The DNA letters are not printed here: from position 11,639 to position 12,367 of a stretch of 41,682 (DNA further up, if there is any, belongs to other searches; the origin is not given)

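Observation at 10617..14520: Operon of unrecognisable small helical proteins next to essC defines two paralogous families (A and B) that are also fused to larger proteins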

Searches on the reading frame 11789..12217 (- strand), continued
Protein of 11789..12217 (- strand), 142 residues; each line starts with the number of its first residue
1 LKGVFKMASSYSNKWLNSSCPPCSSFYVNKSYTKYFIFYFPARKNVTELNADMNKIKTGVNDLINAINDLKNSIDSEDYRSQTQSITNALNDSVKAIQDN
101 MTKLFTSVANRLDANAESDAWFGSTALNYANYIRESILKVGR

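Call 65: find_encoding_contigs(protein=P0020, flank=10000, max_places=3)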
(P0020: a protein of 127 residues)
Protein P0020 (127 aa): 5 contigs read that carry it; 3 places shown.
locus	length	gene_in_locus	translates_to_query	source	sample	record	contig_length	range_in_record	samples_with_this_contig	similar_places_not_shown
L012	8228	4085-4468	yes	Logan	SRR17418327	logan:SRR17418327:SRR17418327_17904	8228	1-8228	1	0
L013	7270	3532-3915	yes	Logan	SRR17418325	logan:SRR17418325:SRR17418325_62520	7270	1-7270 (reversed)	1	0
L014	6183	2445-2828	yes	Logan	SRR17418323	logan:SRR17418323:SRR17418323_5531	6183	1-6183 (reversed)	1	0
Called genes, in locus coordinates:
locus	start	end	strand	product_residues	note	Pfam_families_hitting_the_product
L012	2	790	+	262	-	?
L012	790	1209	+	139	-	PF01948:PyrI, PF02748:PyrI_C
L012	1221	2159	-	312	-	PF18936:DUF5684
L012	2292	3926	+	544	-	-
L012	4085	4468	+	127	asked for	-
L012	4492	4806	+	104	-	-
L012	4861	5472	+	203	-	PF01476:LysM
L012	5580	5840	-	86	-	-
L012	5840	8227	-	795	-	?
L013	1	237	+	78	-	?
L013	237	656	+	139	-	PF01948:PyrI, PF02748:PyrI_C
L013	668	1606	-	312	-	PF18936:DUF5684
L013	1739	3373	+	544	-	-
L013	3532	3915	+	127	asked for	-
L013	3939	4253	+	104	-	-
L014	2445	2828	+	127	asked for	-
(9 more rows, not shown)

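Call 66: find_encoding_contigs(protein=P0022, flank=10000, max_places=3)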
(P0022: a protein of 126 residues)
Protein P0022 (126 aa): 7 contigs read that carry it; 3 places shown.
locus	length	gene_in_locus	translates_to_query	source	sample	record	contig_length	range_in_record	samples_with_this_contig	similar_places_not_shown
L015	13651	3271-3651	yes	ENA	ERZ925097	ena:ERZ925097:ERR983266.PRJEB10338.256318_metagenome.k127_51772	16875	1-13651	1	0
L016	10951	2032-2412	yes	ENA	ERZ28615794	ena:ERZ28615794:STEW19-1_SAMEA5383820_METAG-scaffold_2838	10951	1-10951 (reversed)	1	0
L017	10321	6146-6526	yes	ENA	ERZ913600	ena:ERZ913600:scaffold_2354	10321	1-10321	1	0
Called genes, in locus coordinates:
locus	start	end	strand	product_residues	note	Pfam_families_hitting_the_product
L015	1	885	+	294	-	?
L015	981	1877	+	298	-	-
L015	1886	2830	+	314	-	-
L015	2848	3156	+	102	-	-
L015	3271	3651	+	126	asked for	-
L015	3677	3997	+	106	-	-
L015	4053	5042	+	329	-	-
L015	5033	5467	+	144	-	-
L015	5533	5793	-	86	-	-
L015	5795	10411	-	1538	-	PF00498:FHA (weak), PF01580:FtsK_SpoIIIE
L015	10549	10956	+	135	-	-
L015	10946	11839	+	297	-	-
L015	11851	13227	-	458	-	-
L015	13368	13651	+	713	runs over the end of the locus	-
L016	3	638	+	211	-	?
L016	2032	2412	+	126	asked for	-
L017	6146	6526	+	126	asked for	-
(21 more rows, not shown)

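Call 67: find_encoding_contigs(protein=P0026, flank=10000, max_places=3)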
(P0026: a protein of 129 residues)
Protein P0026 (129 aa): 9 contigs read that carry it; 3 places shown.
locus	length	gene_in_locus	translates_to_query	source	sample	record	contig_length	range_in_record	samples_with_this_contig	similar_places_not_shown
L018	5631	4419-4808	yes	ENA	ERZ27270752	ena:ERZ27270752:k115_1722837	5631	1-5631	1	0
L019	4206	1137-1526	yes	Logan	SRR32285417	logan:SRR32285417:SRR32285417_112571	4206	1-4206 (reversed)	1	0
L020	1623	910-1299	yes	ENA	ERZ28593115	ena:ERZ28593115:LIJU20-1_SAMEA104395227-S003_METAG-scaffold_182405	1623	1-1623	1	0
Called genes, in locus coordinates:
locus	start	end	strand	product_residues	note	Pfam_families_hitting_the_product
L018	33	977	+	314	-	-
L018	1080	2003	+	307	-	-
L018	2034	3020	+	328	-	-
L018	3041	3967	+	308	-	-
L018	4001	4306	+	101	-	-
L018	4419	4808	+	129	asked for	-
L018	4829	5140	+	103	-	-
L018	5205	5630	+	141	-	?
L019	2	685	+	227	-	?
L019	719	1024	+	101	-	-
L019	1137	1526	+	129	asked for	-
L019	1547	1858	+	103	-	-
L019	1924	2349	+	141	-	-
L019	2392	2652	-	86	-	-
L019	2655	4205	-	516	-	?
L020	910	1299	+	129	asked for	-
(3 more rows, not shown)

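Call 78: find_encoding_contigs(protein=P0007, flank=10000, max_places=2)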
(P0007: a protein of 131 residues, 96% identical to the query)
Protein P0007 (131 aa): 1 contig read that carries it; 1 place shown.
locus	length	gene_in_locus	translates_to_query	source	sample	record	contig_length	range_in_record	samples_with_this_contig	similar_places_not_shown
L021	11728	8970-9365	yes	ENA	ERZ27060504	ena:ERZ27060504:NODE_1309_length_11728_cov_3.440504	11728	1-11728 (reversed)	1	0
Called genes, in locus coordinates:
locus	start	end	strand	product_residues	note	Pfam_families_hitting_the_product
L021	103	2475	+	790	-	-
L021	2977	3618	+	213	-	-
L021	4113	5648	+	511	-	PF00587:tRNA-synt_2b, PF03129:HGTP_anticodon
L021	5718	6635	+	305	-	PF18936:DUF5684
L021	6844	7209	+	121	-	-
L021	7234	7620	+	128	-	PF07486:Hydrolase_2 (faint)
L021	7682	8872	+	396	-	-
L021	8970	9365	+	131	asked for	-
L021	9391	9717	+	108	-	-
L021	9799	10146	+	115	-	-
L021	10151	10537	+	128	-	-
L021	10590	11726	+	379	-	?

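Call 94: search_protein_families(library=pfam, proteins=[L015:981-1877:+, L015:1886-2830:+, L018:1080-2003:+, L018:2034-3020:+, L018:3041-3967:+, L012:4861-5472:+, L015:4053-5042:+], max_evalue=0.01)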
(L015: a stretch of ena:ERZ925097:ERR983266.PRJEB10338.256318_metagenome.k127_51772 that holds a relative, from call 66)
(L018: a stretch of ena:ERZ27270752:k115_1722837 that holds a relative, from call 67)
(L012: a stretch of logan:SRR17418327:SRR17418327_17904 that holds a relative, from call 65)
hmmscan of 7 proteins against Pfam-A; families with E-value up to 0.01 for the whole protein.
L015:981-1877:+ (298 aa): 1 family
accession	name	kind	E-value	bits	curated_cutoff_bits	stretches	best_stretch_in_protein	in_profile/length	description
PF07486.17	Hydrolase_2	-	0.00036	21.5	27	1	201-280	8-74/100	Cell Wall Hydrolase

L015:1886-2830:+ (314 aa): 2 families
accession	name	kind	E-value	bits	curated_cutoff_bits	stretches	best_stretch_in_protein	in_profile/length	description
PF07486.17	Hydrolase_2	-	9.6e-05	23.4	27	1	218-306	3-79/100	Cell Wall Hydrolase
PF12296.13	HsbA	-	0.0033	18.3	33.5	0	278-305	2-28/121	Hydrophobic surface binding protein A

L018:1080-2003:+ (307 aa): 1 family
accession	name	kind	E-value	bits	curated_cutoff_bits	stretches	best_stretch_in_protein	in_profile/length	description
PF07486.17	Hydrolase_2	-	0.00039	21.4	27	1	211-292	9-77/100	Cell Wall Hydrolase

L018:2034-3020:+ (328 aa): 0 families

L018:3041-3967:+ (308 aa): 0 families

L012:4861-5472:+ (203 aa): 1 family
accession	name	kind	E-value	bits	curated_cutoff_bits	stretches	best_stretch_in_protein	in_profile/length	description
PF01476.26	LysM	-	1e-08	35.4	20.9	1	18-63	1-42/43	LysM domain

L015:4053-5042:+ (329 aa): 0 families
